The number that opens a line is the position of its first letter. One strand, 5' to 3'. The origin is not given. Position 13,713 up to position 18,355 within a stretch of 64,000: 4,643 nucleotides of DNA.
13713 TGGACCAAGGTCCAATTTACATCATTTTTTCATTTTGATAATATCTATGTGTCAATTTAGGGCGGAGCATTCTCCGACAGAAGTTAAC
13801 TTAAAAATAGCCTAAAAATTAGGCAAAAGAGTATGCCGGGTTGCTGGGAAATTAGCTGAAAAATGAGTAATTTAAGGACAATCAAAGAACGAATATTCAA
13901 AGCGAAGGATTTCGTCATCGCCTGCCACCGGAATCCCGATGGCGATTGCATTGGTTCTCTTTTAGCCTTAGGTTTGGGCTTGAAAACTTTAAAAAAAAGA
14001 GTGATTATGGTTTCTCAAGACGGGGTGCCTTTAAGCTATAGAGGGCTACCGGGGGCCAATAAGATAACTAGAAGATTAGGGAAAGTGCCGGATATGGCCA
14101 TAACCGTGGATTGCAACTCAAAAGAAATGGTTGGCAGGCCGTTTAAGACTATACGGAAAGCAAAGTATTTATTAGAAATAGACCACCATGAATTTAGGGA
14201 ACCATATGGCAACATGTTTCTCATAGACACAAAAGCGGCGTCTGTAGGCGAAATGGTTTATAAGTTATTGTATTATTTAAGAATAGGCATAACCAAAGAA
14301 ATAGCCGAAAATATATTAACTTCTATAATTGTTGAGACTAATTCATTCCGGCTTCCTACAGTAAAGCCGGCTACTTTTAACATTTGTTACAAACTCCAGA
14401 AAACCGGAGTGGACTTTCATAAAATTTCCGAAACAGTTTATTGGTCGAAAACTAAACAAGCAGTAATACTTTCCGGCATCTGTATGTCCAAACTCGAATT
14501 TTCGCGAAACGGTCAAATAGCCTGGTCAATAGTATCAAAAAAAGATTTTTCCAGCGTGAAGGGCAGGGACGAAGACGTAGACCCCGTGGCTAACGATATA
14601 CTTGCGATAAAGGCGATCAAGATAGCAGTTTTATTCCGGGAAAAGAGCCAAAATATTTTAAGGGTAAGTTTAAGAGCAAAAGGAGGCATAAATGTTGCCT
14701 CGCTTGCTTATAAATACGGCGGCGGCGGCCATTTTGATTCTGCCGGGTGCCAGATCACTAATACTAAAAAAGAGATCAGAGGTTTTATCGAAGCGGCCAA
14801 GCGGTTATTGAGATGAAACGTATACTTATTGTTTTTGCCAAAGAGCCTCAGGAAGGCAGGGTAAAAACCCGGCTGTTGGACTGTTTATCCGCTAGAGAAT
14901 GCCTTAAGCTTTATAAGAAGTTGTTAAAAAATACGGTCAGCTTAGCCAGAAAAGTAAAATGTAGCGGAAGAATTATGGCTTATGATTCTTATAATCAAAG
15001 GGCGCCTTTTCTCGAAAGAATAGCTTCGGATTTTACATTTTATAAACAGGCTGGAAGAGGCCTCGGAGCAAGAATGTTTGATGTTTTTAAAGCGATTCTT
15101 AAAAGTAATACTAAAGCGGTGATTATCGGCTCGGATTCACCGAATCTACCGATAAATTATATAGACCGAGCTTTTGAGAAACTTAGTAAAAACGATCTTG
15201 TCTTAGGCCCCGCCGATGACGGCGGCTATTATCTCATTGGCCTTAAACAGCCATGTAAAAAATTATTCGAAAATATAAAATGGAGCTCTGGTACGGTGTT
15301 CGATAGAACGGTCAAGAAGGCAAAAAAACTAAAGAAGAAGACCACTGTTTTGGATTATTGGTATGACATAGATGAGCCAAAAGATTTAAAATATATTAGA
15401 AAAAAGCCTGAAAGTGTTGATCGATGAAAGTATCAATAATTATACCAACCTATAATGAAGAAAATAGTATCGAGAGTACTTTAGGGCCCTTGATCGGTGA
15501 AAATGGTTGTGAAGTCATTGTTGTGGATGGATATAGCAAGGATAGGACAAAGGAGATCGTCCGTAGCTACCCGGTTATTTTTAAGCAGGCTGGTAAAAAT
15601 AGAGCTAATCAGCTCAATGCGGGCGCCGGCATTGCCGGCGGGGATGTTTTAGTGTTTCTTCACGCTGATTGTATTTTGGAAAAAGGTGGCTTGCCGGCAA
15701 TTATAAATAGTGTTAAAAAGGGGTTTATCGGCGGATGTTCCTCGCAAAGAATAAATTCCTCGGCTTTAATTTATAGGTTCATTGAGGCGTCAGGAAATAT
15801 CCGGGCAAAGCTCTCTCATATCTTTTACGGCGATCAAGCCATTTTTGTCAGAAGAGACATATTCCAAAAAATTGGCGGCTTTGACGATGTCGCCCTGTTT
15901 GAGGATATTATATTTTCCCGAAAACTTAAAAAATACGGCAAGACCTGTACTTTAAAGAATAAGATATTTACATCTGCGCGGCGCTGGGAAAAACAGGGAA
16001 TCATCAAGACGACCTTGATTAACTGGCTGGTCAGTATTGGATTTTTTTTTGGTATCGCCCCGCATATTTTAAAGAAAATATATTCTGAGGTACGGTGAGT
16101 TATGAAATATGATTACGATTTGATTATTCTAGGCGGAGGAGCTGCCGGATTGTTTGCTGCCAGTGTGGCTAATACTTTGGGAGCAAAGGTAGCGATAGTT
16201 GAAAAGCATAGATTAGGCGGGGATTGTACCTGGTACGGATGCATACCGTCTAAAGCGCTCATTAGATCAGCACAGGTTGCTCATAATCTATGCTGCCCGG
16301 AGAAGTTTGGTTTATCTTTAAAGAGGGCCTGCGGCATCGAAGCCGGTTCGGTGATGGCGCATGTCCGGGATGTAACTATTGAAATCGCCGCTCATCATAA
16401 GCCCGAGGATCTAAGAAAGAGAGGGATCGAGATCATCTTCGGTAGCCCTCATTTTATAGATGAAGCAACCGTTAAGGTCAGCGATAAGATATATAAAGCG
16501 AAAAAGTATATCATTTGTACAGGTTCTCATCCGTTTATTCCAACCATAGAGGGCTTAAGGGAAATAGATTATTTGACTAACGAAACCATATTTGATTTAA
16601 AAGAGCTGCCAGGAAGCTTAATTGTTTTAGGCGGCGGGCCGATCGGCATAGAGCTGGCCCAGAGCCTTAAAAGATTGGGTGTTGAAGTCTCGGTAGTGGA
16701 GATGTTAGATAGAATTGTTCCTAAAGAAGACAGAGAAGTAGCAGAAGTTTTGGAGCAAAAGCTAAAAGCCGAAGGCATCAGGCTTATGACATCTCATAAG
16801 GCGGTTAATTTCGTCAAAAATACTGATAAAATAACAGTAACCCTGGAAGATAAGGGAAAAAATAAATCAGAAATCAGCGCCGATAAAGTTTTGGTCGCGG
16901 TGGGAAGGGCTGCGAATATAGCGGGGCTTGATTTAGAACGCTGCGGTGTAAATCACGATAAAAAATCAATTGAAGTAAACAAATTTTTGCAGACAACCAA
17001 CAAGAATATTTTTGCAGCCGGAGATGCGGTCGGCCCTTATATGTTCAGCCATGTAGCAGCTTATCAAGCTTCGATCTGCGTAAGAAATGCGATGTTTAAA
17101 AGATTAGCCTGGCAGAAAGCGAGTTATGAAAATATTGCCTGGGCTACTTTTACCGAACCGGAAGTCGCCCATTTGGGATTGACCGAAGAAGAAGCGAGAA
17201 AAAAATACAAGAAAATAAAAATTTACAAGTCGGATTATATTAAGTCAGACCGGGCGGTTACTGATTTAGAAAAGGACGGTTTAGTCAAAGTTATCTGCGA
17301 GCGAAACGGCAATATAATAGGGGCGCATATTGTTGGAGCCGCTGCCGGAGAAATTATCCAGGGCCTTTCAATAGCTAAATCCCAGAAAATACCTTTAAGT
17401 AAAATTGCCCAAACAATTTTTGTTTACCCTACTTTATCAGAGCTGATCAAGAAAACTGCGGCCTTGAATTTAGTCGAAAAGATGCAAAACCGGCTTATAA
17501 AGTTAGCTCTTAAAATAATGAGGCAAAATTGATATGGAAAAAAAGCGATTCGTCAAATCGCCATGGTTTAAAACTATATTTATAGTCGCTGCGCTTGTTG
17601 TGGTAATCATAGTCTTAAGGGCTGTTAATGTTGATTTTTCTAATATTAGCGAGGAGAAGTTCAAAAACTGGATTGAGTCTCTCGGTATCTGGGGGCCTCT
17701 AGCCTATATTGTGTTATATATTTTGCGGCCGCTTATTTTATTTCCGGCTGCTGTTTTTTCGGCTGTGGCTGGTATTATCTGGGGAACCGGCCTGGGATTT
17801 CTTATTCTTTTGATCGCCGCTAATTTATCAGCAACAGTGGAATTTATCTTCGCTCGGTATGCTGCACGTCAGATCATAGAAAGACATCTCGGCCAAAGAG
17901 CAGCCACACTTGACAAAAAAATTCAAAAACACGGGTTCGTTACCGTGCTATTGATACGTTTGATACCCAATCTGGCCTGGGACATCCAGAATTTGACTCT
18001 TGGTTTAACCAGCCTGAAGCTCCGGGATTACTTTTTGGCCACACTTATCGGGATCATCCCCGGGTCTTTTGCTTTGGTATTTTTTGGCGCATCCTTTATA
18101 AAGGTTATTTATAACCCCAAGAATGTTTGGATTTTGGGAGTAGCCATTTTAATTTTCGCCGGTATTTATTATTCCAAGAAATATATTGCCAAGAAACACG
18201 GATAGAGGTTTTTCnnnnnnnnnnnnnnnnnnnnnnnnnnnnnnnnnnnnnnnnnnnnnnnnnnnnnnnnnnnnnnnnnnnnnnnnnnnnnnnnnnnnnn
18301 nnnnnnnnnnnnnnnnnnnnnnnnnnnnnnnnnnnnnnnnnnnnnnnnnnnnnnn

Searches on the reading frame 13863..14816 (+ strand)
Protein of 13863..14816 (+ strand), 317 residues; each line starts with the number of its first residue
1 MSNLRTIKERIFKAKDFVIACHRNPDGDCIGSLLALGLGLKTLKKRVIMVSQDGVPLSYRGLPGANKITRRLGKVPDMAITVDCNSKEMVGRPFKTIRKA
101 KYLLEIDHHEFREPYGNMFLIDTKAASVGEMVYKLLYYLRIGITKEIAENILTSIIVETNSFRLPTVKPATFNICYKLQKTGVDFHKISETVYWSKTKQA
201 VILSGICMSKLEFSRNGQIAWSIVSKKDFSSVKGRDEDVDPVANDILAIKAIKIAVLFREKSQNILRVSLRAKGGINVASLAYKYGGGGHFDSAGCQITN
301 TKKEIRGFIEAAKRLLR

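Call 4: search_protein_families(library=pfam, proteins=[window:13863-14816:+], max_evalue=0.001)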
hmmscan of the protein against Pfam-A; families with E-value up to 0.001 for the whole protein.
window:13863-14816:+ (317 aa): 2 families
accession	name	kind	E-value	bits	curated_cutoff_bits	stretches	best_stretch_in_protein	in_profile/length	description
PF01368.27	DHH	-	2.1e-15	57.6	28.1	1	17-154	2-124/125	DHH family, N-terminal domain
PF02272.25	DHHA1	-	1.2e-13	51.9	25.9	1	236-316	15-100/102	DHHA1 domain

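Call 6: search_protein_families(library=ncbifam, proteins=[window:13863-14816:+], max_evalue=0.00001)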
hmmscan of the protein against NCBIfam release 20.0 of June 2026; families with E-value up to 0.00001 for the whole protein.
window:13863-14816:+ (317 aa): 3 families
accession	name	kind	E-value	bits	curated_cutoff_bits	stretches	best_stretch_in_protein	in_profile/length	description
NF053633.1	OlncasPapPhNrnA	equivalog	2.3e-32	112.2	350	1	3-313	5-312/317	bifunctional oligoribonuclease/PAP phosphatase NrnA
NF011110.0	PRK14538.1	equivalog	4.9e-17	61.3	707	1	77-316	447-678/838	putative bifunctional signaling protein/50S ribosomal protein L9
NF003877.0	PRK05427.1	equivalog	2.7e-06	27.1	283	1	17-197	4-188/308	manganese-dependent inorganic pyrophosphatase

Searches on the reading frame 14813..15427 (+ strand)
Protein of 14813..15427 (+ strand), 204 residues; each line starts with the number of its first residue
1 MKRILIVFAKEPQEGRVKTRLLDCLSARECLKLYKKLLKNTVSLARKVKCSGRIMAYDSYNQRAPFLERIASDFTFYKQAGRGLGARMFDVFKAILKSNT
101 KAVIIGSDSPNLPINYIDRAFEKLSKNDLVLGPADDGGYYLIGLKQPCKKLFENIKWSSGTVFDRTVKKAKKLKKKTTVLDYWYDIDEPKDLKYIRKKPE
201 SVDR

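Call 4: search_protein_families(library=pfam, proteins=[window:14813-15427:+], max_evalue=0.001)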
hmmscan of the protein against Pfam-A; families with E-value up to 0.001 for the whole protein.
window:14813-15427:+ (204 aa): 2 families
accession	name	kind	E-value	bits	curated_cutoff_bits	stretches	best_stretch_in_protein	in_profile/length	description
PF09837.15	DUF2064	-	1.3e-30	106.2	25.8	1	46-159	6-120/120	Uncharacterized protein conserved in bacteria (DUF2064)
PF01983.22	CofC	-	1.6e-10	41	22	1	15-194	11-181/217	Guanylyl transferase CofC like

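Call 6: search_protein_families(library=ncbifam, proteins=[window:14813-15427:+], max_evalue=0.00001)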
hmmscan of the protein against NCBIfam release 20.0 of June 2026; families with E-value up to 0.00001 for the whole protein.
window:14813-15427:+ (204 aa): 2 families
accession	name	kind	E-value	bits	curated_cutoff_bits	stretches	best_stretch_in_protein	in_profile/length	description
TIGR04282.1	glyco_like_cofC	hypoth_equivalog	3.3e-57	193.3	134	1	5-192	1-189/189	TIGR04282 family arsenosugar biosynthesis glycosyltransferase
TIGR03552.1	F420_cofC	equivalog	7.3e-12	45.3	105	1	16-196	11-188/196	2-phospho-L-lactate guanylyltransferase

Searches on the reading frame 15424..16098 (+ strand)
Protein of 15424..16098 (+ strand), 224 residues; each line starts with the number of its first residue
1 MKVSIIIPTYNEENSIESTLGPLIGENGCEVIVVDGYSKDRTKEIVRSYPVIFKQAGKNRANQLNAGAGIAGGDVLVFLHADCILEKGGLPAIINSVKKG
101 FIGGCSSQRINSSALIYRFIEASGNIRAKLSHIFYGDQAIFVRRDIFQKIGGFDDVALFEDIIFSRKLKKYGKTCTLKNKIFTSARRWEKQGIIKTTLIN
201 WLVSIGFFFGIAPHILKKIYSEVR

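Call 4: search_protein_families(library=pfam, proteins=[window:15424-16098:+], max_evalue=0.001)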
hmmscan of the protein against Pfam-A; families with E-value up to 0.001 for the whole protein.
window:15424-16098:+ (224 aa): 3 families
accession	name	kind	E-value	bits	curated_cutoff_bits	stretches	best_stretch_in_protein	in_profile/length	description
PF00535.33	Glycos_transf_2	-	1.4e-20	74.4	23.3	1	4-107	1-116/168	Glycosyl transferase family 2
PF10111.15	Glyco_tranf_2_2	-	1.6e-06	28.3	27.3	1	4-92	1-101/276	Glycosyltransferase like family 2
PF13641.12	Glyco_tranf_2_3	-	1.6e-05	25.4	27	1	3-172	3-198/230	Glycosyltransferase like family 2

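Call 6: search_protein_families(library=ncbifam, proteins=[window:15424-16098:+], max_evalue=0.00001)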
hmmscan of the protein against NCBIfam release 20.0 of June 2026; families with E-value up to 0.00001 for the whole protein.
window:15424-16098:+ (224 aa): 7 families
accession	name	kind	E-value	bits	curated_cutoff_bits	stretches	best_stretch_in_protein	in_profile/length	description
TIGR04283.1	glyco_like_mftF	equivalog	1.3e-65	221.1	182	1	3-220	1-221/221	TIGR04283 family arsenosugar biosynthesis glycosyltransferase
TIGR03937.1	PgaC_IcaA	equivalog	5.3e-11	42.1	422.3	1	2-169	46-234/407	poly-beta-1,6-N-acetyl-D-glucosamine synthase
NF041875.1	EPS_EpsD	equivalog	6.1e-10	39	370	1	3-86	1-93/325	exopolysaccharide biosynthesis glycosyltransferase EpsD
TIGR03965.1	mycofact_glyco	equivalog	3e-09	36.3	280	1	2-172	75-267/467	mycofactocin biosynthesis glycosyltransferase MftF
NF045692.1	OglycostaseCruG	equivalog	1.4e-08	34.1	600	0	2-48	42-90/386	2'-O-glycosyltransferase CruG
TIGR04182.1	glyco_TIGR04182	equivalog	2e-08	34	325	1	2-102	1-102/293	S-layer glycoprotein N-glycosyltransferase AglJ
NF007482.0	PRK10073.1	equivalog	5.7e-06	25.6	423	1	2-72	7-85/334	glycosyltransferase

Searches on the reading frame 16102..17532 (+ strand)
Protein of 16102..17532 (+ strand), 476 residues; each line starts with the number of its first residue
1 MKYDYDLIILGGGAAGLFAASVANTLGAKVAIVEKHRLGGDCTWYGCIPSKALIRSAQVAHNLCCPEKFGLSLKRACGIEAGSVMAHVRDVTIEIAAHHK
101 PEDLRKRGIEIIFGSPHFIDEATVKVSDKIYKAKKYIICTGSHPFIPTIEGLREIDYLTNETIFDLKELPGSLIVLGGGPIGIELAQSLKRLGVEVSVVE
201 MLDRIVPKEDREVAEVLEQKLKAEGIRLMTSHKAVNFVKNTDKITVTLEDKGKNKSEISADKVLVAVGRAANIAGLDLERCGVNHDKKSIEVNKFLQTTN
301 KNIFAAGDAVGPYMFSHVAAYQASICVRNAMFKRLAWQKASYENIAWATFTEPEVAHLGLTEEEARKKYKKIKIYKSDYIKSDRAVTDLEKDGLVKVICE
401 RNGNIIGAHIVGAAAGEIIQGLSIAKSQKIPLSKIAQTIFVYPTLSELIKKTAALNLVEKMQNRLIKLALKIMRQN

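Call 4: search_protein_families(library=pfam, proteins=[window:16102-17532:+], max_evalue=0.001)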
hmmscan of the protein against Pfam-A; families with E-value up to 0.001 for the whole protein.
window:16102-17532:+ (476 aa): 14 families
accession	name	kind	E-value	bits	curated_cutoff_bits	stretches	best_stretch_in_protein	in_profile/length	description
PF07992.20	Pyr_redox_2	-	1.9e-63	215.1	26.1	1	5-323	1-291/291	Pyridine nucleotide-disulphide oxidoreductase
PF02852.28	Pyr_redox_dim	-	1e-30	106.6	25.3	1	345-452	1-109/110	Pyridine nucleotide-disulphide oxidoreductase, dimerisation domain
PF00070.33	Pyr_redox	-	3.7e-25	88.7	22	1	173-250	2-81/82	Pyridine nucleotide-disulphide oxidoreductase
PF13738.12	Pyr_redox_3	-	1.3e-11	44.8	30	1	122-307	114-305/305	Pyridine nucleotide-disulphide oxidoreductase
PF03486.20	HI0933_like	-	4.3e-11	43.2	50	1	6-37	2-33/244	HI0933-like protein Rossmann domain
PF12831.13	FAD_oxidored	-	2.2e-10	40.9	27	1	6-44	1-40/416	FAD dependent oxidoreductase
PF01494.25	FAD_binding_3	-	2.1e-08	34.2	22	0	174-204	5-35/349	FAD binding domain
PF01266.30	DAO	-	5.2e-07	30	27.9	1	6-44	1-40/353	FAD dependent oxidoreductase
PF00890.30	FAD_binding_2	-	7.4e-07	29.1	20.4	1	6-37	1-32/414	FAD binding domain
PF01134.28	GIDA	-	9.3e-07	28.7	22.1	1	6-66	1-59/391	Glucose inhibited division protein A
PF13450.12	NAD_binding_8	-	4.4e-06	27.3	21.9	1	9-43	1-36/68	NAD(P)-binding Rossmann-like domain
PF01262.27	AlaDh_PNT_C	-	1.6e-05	24.9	23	1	7-35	31-59/214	Alanine dehydrogenase/PNT, C-terminal domain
PF01946.23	Thi4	-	2.2e-05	24.3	26.2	0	5-54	18-68/235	Thi4 family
PF13478.12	XdhC_C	-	0.00046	21.1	29.7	0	173-206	1-34/125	XdhC Rossmann domain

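Call 6: search_protein_families(library=ncbifam, proteins=[window:16102-17532:+], max_evalue=0.00001)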
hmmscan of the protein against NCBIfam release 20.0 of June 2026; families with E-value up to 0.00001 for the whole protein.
window:16102-17532:+ (476 aa): 59 families (the best 25 are shown)
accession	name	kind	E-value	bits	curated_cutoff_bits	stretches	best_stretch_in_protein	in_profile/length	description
NF004991.0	PRK06370.1-3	subfamily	1.2e-144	482.7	620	1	4-470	35-504/509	FAD-containing oxidoreductase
TIGR01350.1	lipoamide_DH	equivalog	7.1e-113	377.7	408.8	1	5-456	2-454/461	dihydrolipoyl dehydrogenase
NF004947.0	PRK06292.2-5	equivalog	1.8e-106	356.9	592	1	4-460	3-461/474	dihydrolipoyl dehydrogenase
TIGR02053.1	MerA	equivalog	1.5e-105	353.9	454.45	1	5-455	1-451/465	mercury(II) reductase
NF004776.0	PRK06116.1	equivalog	1.7e-95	320.7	480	1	1-447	1-444/450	glutathione-disulfide reductase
NF004992.0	PRK06370.1-4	equivalog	5.5e-95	318.5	629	1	3-450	3-449/459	FAD-containing oxidoreductase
NF004946.0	PRK06292.2-4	subfamily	3.4e-89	299.8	634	1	4-452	3-466/487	dihydrolipoyl dehydrogenase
NF004943.0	PRK06292.2-1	equivalog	2.8e-86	290.1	432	1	4-453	3-452/456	dihydrolipoyl dehydrogenase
NF004939.0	PRK06292.1-1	equivalog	7.5e-85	285.4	435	1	3-463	4-464/476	dihydrolipoyl dehydrogenase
NF005883.0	PRK07845.1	equivalog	2.2e-82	277.5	479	1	7-454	5-457/466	NAD(P)H-quinone dehydrogenase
NF005884.0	PRK07846.1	equivalog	5.4e-81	272.5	501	1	4-457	3-451/454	mycothione reductase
TIGR01424.1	gluta_reduc_2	equivalog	1.3e-80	271.2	606.05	1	3-447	1-440/446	glutathione-disulfide reductase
NF003585.0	PRK05249.1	equivalog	3.7e-79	266.5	465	1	2-462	4-462/464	Si-specific NAD(P)(+) transhydrogenase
TIGR01421.1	gluta_reduc_1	equivalog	1.2e-77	262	556.15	1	4-447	2-444/450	glutathione-disulfide reductase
NF004990.0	PRK06370.1-1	equivalog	8.8e-74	248.8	842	1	1-450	1-449/459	FAD-containing oxidoreductase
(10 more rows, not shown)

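Call 49: search_solved_structures(query=window:16102-17532:+, max_evalue=1e-40, show_alignments=1)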
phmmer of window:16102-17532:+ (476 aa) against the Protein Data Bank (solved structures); distinct sequences matched with E-value up to 1e-40: 78 (the best 60 are shown).
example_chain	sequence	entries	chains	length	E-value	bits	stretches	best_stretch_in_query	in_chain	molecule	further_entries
2eq6_A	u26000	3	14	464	6.7e-73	249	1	4-453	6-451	Pyruvate dehydrogenase complex, dihydrolipoamide dehydrogenase E3 component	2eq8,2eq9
5x1y_B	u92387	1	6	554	3.1e-71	243.5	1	4-455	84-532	Mercuric reductase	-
2eq7_A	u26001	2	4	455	7.4e-61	209.3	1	5-453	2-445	2-oxoglutarate dehydrogenase E3 component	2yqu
3o0h_A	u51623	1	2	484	1.6e-60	208.2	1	3-449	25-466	Glutathione reductase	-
6du7_A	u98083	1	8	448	2.7e-60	207.4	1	4-447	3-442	Glutathione reductase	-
3ii4_A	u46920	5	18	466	6.6e-60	206.2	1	4-451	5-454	Dihydrolipoyl dehydrogenase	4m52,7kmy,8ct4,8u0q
2a8x_A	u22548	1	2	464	7e-60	206.1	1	4-451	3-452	Dihydrolipoyl dehydrogenase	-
3urh_A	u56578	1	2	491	1.1e-59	205.5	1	4-454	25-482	Dihydrolipoyl dehydrogenase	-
6n7f_A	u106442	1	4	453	3e-59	204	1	4-447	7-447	Putative glutathione reductase (GR)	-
1ebd_A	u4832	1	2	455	1.3e-57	198.5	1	6-454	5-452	DIHYDROLIPOAMIDE DEHYDROGENASE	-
6uzi_A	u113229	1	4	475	3.8e-57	197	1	4-456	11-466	Dihydrolipoyl dehydrogenase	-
1dxl_A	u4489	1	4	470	1.5e-55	191.8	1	5-454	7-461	DIHYDROLIPOAMIDE DEHYDROGENASE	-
4dna_A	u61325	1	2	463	5.8e-55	189.9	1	3-448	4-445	Probable glutathione reductase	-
4ywo_A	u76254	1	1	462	8.7e-55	189.3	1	6-453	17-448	Mercuric reductase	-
5v36_A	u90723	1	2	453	2.2e-54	188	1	3-447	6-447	Glutathione reductase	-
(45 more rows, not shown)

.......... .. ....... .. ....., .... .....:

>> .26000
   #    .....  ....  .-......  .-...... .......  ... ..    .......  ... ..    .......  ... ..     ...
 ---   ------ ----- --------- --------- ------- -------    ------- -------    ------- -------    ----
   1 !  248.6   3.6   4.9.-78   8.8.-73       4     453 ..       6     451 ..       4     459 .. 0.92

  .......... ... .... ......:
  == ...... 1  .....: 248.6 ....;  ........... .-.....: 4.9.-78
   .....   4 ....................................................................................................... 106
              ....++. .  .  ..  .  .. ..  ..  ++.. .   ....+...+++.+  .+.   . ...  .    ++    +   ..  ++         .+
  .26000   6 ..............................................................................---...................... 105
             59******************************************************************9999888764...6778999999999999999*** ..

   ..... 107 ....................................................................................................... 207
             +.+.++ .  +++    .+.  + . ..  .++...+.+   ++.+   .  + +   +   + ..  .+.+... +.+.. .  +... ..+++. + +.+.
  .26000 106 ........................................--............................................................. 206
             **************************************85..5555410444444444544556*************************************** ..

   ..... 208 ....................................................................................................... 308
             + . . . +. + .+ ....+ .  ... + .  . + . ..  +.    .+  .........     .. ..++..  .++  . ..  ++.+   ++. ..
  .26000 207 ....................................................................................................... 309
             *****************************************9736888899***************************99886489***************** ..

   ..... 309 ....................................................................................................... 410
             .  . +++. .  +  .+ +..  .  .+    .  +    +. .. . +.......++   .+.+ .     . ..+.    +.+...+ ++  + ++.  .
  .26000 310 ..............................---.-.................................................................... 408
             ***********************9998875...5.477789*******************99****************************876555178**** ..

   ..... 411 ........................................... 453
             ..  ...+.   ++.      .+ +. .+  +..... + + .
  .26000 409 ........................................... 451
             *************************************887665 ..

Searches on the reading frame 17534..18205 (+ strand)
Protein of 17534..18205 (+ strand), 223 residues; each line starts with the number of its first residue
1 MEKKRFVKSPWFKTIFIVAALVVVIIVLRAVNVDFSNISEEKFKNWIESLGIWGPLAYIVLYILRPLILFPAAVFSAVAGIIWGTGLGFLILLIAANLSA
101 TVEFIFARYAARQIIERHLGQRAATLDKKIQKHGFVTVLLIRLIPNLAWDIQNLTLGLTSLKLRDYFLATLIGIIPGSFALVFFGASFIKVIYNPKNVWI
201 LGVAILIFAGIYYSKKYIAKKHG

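Call 4: search_protein_families(library=pfam, proteins=[window:17534-18205:+], max_evalue=0.001)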
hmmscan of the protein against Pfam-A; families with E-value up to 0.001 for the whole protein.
window:17534-18205:+ (223 aa): 1 family
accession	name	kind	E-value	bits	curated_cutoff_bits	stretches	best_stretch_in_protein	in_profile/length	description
PF09335.16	VTT_dom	-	4.3e-26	92.2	33.9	1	70-186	1-122/123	VTT domain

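Call 6: search_protein_families(library=ncbifam, proteins=[window:17534-18205:+], max_evalue=0.00001)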
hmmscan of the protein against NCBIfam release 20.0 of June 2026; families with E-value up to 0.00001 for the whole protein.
window:17534-18205:+ (223 aa): 0 families
